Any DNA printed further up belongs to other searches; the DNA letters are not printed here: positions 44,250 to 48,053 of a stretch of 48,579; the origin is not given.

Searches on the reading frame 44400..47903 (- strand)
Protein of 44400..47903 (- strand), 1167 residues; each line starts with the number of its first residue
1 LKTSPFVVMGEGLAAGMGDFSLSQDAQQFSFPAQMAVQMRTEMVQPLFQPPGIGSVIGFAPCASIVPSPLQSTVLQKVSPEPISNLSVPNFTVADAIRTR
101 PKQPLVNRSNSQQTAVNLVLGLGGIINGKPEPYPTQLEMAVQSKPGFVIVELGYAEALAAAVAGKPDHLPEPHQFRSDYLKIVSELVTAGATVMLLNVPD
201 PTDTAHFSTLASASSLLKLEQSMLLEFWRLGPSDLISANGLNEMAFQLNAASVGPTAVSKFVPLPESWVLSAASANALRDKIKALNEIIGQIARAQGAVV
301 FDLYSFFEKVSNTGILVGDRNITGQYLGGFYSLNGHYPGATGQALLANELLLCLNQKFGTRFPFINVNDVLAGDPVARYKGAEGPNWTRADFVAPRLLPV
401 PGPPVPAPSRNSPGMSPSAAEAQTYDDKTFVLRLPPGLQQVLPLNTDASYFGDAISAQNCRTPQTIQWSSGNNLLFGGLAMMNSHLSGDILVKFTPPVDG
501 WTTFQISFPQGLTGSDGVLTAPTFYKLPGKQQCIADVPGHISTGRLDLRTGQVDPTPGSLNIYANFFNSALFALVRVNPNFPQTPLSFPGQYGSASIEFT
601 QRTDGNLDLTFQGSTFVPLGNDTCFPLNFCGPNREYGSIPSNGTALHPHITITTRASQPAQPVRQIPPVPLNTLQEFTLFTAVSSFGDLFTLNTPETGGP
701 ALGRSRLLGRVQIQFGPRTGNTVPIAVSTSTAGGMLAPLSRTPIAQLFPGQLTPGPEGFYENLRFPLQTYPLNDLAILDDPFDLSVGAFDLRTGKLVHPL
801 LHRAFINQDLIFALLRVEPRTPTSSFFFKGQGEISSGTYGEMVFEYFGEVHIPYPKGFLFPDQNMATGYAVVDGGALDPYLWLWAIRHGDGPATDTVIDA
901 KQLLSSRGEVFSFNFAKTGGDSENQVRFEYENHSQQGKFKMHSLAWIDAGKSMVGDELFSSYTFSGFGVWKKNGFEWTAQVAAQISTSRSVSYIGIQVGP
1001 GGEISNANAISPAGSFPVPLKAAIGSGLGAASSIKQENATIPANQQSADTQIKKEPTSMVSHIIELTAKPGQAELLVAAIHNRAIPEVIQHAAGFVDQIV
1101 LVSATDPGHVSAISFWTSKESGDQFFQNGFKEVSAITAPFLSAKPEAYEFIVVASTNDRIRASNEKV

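Call 49: search_protein_families(library=pfam, proteins=[window:44400-47903:-], max_evalue=0.001)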
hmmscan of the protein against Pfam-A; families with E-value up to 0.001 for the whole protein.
window:44400-47903:- (1167 aa): 2 families
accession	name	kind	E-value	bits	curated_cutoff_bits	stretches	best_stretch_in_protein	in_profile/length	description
PF03992.22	ABM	-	1.6e-05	25.4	23.1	1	1059-1128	1-69/78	Antibiotic biosynthesis monooxygenase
PF13472.12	Lipase_GDSL_2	-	0.00078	20.4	32.9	0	240-309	88-155/178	GDSL-like Lipase/Acylhydrolase family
